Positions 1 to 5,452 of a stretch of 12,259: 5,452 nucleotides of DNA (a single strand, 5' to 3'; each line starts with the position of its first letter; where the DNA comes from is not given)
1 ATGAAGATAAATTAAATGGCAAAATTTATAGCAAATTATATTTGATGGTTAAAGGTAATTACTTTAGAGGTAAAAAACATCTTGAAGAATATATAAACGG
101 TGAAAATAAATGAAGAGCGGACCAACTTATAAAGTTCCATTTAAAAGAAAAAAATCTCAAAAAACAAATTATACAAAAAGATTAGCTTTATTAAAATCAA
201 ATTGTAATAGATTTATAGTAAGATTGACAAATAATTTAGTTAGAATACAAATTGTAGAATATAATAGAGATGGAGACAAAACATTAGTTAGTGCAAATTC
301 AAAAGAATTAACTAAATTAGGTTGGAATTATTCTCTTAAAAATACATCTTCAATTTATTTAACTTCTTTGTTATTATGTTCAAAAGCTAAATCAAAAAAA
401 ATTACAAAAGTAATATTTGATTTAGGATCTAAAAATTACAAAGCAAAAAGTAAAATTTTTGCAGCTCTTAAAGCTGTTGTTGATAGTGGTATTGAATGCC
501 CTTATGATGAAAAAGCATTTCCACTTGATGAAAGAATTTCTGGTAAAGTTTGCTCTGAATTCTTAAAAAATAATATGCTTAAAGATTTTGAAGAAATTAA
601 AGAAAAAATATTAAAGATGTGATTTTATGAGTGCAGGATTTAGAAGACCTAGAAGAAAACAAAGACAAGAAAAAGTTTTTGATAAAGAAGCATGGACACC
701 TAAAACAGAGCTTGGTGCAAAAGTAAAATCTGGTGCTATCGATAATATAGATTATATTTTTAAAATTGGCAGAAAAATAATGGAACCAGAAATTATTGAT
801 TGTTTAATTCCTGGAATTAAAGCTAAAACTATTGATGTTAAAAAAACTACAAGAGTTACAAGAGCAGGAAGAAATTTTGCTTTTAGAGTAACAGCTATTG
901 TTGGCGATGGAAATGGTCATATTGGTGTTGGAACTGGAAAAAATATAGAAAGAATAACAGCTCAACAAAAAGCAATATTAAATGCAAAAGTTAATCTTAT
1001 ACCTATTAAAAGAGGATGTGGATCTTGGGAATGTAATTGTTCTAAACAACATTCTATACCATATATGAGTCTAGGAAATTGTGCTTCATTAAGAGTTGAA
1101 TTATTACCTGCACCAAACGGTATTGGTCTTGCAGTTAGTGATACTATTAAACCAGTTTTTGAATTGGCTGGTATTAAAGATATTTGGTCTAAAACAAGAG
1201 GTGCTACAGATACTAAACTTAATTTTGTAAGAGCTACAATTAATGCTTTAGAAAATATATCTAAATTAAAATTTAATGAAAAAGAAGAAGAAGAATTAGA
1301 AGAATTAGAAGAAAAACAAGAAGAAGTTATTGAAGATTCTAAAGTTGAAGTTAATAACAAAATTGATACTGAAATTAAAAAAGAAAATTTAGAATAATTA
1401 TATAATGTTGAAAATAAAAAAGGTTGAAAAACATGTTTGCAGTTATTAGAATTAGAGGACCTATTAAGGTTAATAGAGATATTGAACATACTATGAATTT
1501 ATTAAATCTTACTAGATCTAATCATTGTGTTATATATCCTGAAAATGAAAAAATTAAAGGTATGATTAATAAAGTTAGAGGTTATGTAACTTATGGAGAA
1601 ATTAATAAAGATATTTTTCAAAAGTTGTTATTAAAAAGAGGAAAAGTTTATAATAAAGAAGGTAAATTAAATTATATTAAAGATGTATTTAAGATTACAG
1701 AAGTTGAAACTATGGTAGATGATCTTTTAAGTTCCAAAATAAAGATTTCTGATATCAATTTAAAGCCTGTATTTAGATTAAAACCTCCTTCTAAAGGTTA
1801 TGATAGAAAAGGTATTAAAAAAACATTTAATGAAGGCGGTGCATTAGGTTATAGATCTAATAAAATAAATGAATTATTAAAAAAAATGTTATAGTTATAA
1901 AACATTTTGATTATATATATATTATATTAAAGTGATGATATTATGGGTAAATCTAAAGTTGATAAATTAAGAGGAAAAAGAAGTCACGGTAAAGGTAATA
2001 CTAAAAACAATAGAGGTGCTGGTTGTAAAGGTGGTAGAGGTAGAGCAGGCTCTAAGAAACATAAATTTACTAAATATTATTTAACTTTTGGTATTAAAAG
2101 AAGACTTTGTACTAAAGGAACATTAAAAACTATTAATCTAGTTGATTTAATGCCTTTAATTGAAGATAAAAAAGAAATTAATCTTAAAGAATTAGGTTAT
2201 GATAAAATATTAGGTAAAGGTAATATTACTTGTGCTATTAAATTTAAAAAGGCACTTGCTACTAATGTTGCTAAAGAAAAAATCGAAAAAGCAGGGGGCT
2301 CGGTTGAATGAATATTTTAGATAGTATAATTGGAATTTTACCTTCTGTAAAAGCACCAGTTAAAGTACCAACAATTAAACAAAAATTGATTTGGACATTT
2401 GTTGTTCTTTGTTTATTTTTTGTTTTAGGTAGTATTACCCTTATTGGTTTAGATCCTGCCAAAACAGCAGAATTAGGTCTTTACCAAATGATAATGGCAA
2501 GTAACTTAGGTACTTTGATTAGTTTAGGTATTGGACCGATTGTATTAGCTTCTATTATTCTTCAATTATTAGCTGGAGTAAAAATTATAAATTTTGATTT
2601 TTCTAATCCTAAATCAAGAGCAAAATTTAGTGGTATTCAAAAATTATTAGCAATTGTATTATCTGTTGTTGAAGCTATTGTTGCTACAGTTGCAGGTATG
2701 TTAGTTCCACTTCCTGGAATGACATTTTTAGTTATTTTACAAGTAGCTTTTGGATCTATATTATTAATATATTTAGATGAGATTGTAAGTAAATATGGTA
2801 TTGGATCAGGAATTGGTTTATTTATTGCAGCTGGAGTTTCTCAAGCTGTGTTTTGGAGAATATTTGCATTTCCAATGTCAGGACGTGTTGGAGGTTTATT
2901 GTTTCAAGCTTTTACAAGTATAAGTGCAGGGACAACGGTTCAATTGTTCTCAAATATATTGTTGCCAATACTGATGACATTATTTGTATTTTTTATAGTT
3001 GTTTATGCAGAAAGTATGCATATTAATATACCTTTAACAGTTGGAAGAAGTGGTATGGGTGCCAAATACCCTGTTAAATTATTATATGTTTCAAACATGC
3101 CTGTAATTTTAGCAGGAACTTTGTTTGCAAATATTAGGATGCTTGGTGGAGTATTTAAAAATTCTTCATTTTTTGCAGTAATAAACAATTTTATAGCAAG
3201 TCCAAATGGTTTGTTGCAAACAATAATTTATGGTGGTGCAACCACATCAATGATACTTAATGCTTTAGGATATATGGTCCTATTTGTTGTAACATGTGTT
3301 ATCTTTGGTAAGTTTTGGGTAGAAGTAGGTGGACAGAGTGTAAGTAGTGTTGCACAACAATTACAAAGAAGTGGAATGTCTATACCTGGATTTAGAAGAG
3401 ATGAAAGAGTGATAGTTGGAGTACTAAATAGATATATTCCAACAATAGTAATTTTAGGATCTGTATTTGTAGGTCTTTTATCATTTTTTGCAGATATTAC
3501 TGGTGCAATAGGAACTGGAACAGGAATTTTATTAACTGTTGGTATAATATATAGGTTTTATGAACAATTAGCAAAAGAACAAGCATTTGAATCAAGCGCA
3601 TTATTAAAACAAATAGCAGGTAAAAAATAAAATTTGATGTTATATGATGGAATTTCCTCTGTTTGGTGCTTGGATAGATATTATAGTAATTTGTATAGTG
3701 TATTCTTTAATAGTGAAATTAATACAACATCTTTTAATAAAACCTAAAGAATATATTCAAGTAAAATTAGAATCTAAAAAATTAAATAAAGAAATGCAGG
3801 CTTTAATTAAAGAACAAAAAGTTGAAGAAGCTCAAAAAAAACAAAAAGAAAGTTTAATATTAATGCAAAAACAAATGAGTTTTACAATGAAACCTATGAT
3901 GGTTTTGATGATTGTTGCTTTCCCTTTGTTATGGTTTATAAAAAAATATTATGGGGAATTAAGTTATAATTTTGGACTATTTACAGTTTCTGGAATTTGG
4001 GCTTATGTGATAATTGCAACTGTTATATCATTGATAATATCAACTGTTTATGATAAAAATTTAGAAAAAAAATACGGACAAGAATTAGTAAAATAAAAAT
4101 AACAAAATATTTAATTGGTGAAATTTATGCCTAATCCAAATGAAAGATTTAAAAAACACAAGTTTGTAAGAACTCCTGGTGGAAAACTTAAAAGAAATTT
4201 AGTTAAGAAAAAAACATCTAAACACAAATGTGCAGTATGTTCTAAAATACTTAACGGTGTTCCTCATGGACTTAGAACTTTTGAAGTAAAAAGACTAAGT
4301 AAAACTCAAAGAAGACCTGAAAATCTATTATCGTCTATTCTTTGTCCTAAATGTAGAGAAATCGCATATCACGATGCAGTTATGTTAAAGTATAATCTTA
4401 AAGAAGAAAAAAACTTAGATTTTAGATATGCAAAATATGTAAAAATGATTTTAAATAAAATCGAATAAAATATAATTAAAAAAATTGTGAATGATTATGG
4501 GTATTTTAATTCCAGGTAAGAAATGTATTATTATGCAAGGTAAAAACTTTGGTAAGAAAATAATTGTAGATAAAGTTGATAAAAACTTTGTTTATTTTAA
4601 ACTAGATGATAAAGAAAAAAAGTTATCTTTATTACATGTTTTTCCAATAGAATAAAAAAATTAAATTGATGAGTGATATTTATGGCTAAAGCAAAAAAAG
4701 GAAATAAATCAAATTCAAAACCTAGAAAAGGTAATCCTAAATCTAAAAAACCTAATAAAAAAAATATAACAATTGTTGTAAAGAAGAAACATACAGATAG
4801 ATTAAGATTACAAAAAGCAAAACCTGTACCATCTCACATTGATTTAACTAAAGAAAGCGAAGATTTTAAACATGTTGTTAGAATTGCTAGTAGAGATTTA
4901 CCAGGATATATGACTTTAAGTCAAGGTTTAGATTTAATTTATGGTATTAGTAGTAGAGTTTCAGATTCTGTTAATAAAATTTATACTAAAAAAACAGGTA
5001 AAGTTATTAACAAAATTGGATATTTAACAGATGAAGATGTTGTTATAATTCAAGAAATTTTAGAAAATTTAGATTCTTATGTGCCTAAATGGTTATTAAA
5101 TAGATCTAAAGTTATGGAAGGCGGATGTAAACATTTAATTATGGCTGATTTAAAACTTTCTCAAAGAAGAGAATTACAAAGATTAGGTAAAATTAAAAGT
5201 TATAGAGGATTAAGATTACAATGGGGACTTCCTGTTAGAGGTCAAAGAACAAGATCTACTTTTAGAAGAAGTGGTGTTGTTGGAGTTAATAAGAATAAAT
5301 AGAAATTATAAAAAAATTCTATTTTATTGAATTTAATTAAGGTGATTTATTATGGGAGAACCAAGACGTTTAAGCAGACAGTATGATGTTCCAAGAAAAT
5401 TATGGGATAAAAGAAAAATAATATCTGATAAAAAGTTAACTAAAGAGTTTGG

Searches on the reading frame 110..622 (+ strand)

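Call 49: search_protein_families(library=pfam, max_evalue=0.01, proteins=[window:110-622:+])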
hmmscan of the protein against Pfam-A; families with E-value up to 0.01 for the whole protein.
window:110-622:+ (170 aa): 2 families
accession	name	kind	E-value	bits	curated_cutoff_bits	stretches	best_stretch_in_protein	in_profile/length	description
PF17144.9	Ribosomal_L5e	-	2.5e-22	80.1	27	2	7-96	3-99/163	Ribosomal large subunit proteins 60S L5, and 50S L18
PF00861.27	Ribosomal_L18p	-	1.8e-06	28.7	27.8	1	29-118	21-106/116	Ribosomal L18 of archaea, bacteria, mitoch. and chloroplast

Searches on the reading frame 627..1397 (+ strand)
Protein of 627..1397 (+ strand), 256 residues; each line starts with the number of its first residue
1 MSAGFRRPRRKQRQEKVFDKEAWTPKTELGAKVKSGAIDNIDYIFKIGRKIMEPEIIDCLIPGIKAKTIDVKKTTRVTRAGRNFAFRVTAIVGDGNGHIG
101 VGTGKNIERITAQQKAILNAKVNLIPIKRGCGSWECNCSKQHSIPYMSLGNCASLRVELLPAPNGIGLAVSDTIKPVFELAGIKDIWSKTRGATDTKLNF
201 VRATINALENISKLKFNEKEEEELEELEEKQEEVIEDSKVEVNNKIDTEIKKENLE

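Call 49: search_protein_families(library=pfam, max_evalue=0.01, proteins=[window:627-1397:+])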
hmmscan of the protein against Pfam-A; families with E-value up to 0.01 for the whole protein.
window:627-1397:+ (256 aa): 2 families
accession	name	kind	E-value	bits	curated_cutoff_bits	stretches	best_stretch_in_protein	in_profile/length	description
PF03719.21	Ribosomal_S5_C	-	4.3e-21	74.6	21.5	1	150-215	1-65/71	Ribosomal protein S5, C-terminal domain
PF00333.26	Ribosomal_S5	-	1.4e-19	70.3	27.1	1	65-128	2-65/65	Ribosomal protein S5, N-terminal domain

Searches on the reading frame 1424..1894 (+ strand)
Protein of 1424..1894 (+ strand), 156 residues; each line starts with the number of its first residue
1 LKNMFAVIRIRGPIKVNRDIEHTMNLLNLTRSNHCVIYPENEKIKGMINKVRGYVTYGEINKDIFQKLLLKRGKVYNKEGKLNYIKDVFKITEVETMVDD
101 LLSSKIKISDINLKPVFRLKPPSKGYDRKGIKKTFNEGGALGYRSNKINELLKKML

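Call 49: search_protein_families(library=pfam, max_evalue=0.01, proteins=[window:1424-1894:+])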
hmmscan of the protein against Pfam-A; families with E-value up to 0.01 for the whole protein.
window:1424-1894:+ (156 aa): 1 family
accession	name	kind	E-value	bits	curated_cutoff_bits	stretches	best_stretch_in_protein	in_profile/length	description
PF00327.25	Ribosomal_L30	-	7.6e-14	51.7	23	1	5-55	1-51/51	Ribosomal protein L30p/L7e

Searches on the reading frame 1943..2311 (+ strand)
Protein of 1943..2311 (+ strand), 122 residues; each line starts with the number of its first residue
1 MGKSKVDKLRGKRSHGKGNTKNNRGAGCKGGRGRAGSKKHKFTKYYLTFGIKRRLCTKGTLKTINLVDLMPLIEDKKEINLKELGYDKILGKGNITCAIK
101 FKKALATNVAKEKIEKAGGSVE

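Call 49: search_protein_families(library=pfam, max_evalue=0.01, proteins=[window:1943-2311:+])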
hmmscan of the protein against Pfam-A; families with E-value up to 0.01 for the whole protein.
window:1943-2311:+ (122 aa): 1 family
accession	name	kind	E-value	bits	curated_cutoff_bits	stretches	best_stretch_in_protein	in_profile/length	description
PF00828.25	Ribosomal_L27A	-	3.9e-14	53.3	21.5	1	63-122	1-72/72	Ribosomal proteins 50S-L15, 50S-L18e, 60S-L27A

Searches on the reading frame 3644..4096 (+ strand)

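Call 49: search_protein_families(library=pfam, max_evalue=0.01, proteins=[window:3644-4096:+])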
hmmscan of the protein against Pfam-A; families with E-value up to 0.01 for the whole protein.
window:3644-4096:+ (150 aa): 2 families
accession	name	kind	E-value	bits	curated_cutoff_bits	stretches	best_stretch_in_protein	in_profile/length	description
PF01956.21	EMC3_TMCO1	-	1.2e-08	35.4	27.1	1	9-106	15-115/169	Integral membrane protein EMC3/TMCO1-like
PF09973.14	DUF2208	-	8.6e-06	26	24.3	1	13-130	24-142/231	Predicted membrane protein (DUF2208)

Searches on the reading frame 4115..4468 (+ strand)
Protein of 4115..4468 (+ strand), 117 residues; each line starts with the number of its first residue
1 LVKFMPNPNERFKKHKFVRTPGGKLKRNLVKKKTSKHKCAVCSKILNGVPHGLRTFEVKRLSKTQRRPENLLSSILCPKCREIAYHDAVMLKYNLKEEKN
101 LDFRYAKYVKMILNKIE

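Call 49: search_protein_families(library=pfam, max_evalue=0.01, proteins=[window:4115-4468:+])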
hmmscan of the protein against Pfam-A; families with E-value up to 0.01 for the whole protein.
window:4115-4468:+ (117 aa): 1 family
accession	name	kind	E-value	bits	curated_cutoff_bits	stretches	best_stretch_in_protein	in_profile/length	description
PF01199.23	Ribosomal_L34e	-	1.6e-16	60.7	27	1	11-82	16-86/94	Ribosomal protein L34e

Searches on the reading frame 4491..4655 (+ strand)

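Call 49: search_protein_families(library=pfam, max_evalue=0.01, proteins=[window:4491-4655:+])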
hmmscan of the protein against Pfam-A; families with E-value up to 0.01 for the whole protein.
window:4491-4655:+ (54 aa): 1 family
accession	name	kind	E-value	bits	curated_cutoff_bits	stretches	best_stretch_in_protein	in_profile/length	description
PF19163.5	DUF5845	-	0.0014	18.9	28.5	1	17-41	13-39/80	Family of unknown function (DUF5845)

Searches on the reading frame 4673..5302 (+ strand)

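Call 6: search_protein_families(library=pfam, proteins=[window:4673-5302:+])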
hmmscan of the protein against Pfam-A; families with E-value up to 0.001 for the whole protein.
window:4673-5302:+ (209 aa): 1 family
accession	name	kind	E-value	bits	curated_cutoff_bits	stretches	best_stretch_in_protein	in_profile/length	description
PF00416.27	Ribosomal_S13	-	9.4e-25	87.9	31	1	70-199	1-128/128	Ribosomal protein S13/S18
